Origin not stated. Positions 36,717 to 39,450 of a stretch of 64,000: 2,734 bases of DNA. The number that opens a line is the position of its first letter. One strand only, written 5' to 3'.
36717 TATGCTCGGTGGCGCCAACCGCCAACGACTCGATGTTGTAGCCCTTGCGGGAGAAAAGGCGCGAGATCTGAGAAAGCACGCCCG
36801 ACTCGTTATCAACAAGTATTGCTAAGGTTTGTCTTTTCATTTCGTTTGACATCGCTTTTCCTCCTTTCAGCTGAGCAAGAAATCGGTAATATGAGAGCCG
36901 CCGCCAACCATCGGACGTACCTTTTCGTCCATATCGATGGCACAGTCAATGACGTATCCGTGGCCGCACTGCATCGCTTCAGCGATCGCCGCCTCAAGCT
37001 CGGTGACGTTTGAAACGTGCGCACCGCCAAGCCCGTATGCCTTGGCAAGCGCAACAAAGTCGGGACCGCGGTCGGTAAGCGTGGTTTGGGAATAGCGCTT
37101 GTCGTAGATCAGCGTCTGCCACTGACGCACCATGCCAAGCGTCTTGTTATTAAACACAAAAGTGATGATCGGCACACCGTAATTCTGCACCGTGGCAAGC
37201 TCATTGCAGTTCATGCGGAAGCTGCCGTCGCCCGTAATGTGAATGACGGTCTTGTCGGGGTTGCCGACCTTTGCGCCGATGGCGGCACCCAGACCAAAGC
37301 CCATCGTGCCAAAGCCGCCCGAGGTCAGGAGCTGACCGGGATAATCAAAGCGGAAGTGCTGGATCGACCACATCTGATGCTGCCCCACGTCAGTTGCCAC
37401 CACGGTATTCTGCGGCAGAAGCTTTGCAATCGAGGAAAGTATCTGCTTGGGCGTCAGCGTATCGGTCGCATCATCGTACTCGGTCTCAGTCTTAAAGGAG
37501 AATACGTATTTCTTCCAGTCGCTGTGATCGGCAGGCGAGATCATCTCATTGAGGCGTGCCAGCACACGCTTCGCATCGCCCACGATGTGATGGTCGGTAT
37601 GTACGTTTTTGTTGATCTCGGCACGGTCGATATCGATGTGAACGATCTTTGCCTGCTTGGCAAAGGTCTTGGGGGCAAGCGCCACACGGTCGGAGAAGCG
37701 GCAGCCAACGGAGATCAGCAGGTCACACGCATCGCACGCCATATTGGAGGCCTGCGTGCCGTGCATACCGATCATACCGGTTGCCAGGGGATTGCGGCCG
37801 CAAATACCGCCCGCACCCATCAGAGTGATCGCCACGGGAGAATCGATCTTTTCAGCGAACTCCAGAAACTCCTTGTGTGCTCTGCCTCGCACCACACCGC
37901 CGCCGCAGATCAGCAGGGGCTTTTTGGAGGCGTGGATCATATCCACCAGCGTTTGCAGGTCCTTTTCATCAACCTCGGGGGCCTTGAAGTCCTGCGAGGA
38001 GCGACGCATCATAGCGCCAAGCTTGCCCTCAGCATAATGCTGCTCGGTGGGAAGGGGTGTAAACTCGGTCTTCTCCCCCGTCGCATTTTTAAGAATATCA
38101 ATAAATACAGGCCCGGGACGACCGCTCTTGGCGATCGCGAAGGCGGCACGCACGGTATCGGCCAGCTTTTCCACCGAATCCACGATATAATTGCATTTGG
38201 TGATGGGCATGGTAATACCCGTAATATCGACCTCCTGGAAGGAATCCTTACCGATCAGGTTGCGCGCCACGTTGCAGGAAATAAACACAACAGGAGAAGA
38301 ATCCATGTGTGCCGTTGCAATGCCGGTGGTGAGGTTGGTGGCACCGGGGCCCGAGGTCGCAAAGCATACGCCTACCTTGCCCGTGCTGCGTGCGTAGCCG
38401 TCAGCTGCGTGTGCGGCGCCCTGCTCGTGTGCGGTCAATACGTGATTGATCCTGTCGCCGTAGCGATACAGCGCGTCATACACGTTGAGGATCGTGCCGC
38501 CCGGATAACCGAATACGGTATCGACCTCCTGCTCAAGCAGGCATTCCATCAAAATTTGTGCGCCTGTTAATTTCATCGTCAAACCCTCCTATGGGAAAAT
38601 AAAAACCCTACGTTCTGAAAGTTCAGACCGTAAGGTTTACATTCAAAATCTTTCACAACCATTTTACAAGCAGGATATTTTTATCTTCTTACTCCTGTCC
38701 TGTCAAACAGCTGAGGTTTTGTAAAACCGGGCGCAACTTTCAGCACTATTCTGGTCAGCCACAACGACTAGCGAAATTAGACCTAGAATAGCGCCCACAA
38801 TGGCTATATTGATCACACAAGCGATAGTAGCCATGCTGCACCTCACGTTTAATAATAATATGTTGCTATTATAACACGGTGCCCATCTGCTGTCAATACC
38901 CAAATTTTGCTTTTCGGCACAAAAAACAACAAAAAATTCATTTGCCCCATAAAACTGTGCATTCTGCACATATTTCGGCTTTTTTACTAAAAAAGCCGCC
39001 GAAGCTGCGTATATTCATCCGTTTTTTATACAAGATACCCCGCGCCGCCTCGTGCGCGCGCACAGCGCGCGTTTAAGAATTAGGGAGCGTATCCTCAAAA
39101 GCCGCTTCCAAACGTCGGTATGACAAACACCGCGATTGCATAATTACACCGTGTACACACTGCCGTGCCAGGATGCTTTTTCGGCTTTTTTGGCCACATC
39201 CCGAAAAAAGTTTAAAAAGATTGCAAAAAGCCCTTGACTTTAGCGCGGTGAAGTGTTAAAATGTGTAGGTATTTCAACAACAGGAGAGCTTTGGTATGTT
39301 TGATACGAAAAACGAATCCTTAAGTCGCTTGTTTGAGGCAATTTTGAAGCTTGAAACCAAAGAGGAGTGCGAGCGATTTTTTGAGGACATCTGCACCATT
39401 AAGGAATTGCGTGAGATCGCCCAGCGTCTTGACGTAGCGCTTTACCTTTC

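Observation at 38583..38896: Candidate leader-peptide (ribosome-mediated) attenuator in front of the 12-gene ilv-leu operon, where a T-box would be expected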

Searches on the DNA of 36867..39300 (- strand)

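Call 5: search_rna_families(source=window, start=38400, end=39300, threshold=evalue, max_evalue=10, show_alignments=3)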
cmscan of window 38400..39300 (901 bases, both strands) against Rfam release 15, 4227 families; matches with E-value up to 10: 3.
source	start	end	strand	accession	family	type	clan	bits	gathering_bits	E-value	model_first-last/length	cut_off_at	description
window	38629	38690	-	RF02293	TtnuCD17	Gene; snRNA; snoRNA; CD-box;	-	19.8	75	3.4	1-68/68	no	Tetrahymena snoRNA TtnuCD17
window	38805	38872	-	RF02780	PutA_thermometer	Cis-reg; thermoregulator;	-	17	51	3.6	1-72/72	no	PutA 5' UTR thermometer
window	38600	38667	-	RF02589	Spy779816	Gene; sRNA;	-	17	67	8.3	1-88/88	no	S. pyogenes small RNA 779816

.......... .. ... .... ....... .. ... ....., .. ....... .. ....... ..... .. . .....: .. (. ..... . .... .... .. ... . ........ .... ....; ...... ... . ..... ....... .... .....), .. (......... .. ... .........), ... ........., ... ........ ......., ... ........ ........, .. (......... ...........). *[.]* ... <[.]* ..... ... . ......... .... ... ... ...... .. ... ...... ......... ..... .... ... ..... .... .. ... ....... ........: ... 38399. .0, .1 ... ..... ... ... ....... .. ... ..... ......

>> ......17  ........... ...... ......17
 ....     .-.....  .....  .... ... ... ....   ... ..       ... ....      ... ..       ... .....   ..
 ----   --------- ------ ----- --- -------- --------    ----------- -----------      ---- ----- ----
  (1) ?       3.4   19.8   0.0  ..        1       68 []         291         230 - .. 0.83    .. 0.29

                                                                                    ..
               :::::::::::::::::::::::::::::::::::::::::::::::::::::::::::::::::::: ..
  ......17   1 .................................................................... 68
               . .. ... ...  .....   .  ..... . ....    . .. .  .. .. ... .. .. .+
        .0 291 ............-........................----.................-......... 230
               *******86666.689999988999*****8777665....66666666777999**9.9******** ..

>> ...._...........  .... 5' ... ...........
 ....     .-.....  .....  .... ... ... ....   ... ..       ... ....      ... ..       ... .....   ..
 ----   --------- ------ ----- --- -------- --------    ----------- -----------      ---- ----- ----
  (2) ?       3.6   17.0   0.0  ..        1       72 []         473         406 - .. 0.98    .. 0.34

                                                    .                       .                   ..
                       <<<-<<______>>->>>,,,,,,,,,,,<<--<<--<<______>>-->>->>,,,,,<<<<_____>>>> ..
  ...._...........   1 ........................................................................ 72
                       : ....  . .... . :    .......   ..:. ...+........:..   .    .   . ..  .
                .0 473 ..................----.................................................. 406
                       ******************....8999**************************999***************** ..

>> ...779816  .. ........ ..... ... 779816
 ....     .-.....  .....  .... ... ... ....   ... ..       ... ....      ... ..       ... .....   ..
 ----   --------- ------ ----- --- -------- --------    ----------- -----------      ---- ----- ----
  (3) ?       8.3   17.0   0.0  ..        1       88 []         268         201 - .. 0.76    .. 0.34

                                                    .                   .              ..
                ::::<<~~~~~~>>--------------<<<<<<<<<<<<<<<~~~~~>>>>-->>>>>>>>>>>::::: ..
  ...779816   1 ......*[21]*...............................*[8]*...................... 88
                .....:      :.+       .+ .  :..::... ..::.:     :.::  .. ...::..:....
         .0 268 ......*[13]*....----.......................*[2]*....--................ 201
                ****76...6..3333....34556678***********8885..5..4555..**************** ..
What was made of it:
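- On Enterobacterial leader families (Rfam Leu/Ilv-type leaders; Pfam IlvB_leader, IlvGEDA_leader, Leu_leader): No Rfam match at E <= 10 in 38400-39300 (call 5).
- On ppGpp riboswitch (ykkC subtype 2a) or other riboswitch controlling ilvB: No Rfam family reaches E <= 10 in the leader (call 5).
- No Rfam aptamer matches, even at E <= 10 (call 5).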

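Call 15: search_rna_families(sources=[L001, L002, L003, L004, L005, L006, L008, L010, L011, L012, L013, L014, L025, L039, L037, L038, L040, L036, L032, L033], threshold=gathering)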
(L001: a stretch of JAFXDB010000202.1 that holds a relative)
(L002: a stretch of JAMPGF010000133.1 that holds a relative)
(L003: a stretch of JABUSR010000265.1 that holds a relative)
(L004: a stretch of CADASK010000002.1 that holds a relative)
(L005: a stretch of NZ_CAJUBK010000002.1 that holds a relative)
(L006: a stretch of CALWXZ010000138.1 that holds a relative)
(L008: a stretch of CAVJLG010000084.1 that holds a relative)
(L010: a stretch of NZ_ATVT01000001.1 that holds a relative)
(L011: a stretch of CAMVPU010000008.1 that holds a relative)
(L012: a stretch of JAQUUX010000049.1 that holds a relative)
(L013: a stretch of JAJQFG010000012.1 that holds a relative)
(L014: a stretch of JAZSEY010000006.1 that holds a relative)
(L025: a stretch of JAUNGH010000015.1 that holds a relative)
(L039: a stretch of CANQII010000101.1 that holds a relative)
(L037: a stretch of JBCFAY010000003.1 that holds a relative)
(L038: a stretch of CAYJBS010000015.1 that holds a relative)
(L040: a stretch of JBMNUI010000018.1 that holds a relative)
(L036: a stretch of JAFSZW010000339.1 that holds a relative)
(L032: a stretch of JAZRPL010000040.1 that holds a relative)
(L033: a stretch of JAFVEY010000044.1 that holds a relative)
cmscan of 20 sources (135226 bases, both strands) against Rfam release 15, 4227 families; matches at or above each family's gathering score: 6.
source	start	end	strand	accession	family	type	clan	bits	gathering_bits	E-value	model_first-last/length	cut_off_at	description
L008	572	809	+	RF00230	T-box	Cis-reg; leader;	-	132.6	93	6.3e-29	1-219/219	no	T-box leader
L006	2726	2944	+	RF00230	T-box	Cis-reg; leader;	-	114.9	93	2.3e-24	1-219/219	no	T-box leader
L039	2741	2959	+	RF00230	T-box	Cis-reg; leader;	-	105.7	93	5.3e-22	1-219/219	no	T-box leader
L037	18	231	-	RF00230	T-box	Cis-reg; leader;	-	104.5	93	1.1e-21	1-219/219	no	T-box leader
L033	2636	2898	+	RF00230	T-box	Cis-reg; leader;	-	93.8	93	6.2e-19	1-219/219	no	T-box leader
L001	2468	2552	-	RF00005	tRNA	Gene; tRNA;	CL00001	49.4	29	3.1e-07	1-71/71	no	tRNA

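Call 73: build_rna_model(alignment_id=A2, structure=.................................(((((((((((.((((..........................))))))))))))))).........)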
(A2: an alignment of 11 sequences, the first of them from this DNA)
Model R1 built from alignment A2 (11 sequences, 99 columns); structure: as given.
model positions 84; base pairs 15; branch points 0; effective number of sequences 3.39; information 0.676 bits per position. Calibrated on 0.2 Mb of random sequence (short: E-values are rough).
structure used (alignment columns):
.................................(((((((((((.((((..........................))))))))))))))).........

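Call 74: search_with_rna_model(model_id=R1, sources=[window, L001, L002, L003, L004, L005, L006, L007, L008, L009, L010, L011, L012, L013, L014, L015, L016, L017, L018, L019, L020, L021, L022, L023, L024, L025, L026, L027, L028, L029, L030, L031, L032, L033, L034, L035, L036, L037, L038, L039, L040, L041, L042, L043, L044, L045, L046, L047, L048, L049, L050, L051, L052, L053, L054, L055, L056, L057, L058, L059, L060, L061, L062, L063, L064, L065, L066, L067, L068, L069, L070, L071, L072, L073, L074, L075, L076, L077, L078, L079, L080, L081, L091, L094, L095, L096, L098, L099, L101, L102, L103, L104], max_evalue=1)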
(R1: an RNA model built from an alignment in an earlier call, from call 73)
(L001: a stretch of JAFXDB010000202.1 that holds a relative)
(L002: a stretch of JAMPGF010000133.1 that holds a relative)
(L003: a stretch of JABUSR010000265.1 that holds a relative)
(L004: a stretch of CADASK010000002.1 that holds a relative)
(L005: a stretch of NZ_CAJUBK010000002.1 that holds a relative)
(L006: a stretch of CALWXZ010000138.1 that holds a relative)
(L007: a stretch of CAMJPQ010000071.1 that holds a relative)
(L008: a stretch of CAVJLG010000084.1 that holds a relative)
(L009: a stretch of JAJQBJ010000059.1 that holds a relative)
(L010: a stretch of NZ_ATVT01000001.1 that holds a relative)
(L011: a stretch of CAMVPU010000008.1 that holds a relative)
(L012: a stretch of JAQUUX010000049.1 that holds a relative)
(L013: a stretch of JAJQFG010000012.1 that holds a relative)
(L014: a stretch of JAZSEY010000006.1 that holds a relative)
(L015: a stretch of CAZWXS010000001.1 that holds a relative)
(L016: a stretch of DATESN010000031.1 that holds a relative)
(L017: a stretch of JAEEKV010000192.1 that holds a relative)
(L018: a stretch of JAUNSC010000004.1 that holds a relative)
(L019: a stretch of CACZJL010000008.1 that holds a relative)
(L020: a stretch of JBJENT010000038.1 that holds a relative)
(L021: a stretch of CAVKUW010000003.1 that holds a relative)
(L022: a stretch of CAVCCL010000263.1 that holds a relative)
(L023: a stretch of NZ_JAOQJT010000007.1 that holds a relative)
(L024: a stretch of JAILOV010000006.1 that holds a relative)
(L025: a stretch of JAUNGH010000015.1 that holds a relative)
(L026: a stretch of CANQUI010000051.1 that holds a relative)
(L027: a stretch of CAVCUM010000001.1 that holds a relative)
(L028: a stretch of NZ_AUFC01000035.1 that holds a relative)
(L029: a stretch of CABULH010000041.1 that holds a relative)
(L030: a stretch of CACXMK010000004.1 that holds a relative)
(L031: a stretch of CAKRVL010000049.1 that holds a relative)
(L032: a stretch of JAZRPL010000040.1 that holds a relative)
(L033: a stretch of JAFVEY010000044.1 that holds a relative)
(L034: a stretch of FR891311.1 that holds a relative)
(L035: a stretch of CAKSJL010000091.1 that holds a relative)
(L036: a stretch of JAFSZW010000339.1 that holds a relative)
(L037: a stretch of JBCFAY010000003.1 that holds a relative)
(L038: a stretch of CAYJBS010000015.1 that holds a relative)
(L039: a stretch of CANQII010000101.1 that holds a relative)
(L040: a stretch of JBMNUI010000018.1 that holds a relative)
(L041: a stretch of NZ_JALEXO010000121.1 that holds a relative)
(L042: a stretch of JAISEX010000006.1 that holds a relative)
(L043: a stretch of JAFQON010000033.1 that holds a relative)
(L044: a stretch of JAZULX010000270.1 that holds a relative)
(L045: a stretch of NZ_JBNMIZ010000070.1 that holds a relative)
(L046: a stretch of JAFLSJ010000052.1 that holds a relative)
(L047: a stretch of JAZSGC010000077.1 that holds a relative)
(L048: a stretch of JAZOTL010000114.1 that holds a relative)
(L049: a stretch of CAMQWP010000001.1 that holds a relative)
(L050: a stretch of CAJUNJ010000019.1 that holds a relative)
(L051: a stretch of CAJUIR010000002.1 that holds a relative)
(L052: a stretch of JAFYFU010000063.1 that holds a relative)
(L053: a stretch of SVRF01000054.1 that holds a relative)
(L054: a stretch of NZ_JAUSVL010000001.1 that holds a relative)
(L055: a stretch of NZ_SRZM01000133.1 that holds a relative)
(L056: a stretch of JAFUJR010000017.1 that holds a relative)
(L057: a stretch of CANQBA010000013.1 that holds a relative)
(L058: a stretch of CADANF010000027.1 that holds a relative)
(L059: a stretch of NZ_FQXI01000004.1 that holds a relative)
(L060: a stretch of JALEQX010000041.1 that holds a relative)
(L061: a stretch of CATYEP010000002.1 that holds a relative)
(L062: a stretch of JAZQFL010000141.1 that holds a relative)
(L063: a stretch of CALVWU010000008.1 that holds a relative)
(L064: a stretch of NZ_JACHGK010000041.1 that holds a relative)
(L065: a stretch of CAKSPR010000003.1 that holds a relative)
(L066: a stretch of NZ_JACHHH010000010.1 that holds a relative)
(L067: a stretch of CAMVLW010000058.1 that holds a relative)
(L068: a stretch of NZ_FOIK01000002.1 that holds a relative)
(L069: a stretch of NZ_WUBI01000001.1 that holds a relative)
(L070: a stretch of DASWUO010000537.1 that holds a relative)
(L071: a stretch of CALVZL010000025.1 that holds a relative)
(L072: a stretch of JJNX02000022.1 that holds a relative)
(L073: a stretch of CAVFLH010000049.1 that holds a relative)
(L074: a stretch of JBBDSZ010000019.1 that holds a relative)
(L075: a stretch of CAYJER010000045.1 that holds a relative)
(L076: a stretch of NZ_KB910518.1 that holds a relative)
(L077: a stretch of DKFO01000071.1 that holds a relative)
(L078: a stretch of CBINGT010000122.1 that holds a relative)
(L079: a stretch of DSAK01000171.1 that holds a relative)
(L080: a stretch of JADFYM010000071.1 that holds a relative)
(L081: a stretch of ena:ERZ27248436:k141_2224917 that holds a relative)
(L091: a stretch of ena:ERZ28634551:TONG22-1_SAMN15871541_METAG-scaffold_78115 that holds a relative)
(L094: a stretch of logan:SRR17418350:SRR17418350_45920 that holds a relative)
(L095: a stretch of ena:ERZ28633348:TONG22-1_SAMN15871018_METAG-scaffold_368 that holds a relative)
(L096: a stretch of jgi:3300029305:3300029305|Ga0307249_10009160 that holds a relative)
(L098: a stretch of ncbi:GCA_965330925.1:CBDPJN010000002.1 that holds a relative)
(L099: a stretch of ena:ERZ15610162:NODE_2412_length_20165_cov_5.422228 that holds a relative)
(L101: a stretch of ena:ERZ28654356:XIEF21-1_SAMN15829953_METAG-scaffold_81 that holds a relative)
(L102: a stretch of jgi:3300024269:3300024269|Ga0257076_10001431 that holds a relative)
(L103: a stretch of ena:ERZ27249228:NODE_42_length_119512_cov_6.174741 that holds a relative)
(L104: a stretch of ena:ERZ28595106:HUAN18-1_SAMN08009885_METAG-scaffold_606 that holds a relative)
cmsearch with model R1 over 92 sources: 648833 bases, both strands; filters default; matches with E-value up to 1: 16.
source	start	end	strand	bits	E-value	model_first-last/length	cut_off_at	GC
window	38733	38816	-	100.5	1.7e-19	1-84/84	no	0.45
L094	913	996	+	100.5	1.7e-19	1-84/84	no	0.45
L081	3019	3102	+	98.3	5.5e-19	1-84/84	no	0.46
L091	355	438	+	96.9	1.1e-18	1-84/84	no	0.48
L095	949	1032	+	86.5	2.8e-16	1-84/84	no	0.46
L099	996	1067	+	74.5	1.5e-13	1-84/84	no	0.33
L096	958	1041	+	73.5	2.5e-13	1-84/84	no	0.42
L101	991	1062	+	70.9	1e-12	1-84/84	no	0.38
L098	944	1030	+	69.8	1.8e-12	1-84/84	no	0.43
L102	974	1048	+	63.8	4.2e-11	1-84/84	no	0.35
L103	971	1042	+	53.5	9.3e-09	1-84/84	no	0.39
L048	2662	2743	+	29.9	0.0023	1-84/84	no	0.43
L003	2719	2801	+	29.9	0.0024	1-84/84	no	0.41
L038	126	202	+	26.1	0.017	1-84/84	no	0.3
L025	524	607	+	20.7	0.3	1-84/84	no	0.43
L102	993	1057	-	19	0.72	1-84/84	no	0.38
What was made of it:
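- Tried and rejected: L001 and L004 share the antiterminator/terminator design but not a recognisable region 1, and model R1 does not find them (call 74).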

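Call 75: search_with_rna_model(model_id=R1, sources=[window, L003, L038, L048, L081, L091, L094, L095, L096, L098, L099, L101, L102, L103], max_evalue=0.01, make_alignment=true)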
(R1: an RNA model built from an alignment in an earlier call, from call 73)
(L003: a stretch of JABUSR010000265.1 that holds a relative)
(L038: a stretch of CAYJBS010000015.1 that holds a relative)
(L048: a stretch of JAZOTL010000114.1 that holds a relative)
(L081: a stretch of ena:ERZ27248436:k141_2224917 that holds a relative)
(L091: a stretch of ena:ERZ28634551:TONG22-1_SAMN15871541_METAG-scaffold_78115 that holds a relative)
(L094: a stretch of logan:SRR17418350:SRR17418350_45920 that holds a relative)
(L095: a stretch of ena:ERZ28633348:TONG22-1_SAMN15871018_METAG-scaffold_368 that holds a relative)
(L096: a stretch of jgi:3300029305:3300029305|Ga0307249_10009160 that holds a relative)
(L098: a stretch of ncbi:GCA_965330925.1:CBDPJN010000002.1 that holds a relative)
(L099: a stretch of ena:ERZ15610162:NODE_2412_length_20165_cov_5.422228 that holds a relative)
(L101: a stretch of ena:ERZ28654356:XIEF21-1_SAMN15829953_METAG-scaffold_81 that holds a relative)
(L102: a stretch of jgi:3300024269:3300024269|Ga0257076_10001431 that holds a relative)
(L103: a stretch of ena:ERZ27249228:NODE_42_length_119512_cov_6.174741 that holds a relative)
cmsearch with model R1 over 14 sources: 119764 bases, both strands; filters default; matches with E-value up to 0.01: 14.
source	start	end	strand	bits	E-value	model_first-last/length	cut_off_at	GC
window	38733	38816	-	100.5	3.2e-20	1-84/84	no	0.45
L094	913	996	+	100.5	3.2e-20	1-84/84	no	0.45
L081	3019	3102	+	98.3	1e-19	1-84/84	no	0.46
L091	355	438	+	96.9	2.1e-19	1-84/84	no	0.48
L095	949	1032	+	86.5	5.2e-17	1-84/84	no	0.46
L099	996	1067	+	74.5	2.8e-14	1-84/84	no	0.33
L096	958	1041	+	73.5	4.7e-14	1-84/84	no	0.42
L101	991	1062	+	70.9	1.8e-13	1-84/84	no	0.38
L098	944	1030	+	69.8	3.3e-13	1-84/84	no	0.43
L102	974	1048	+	63.8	7.8e-12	1-84/84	no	0.35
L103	971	1042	+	53.5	1.7e-09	1-84/84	no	0.39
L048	2662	2743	+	29.9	0.00042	1-84/84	no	0.43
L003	2719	2801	+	29.9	0.00044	1-84/84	no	0.41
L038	126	202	+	26.1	0.0032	1-84/84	no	0.3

Alignment A3: 14 matches aligned to the model, 95 columns, each read 5' to 3' on its own strand. Consensus structure (alignment columns), stored with it:
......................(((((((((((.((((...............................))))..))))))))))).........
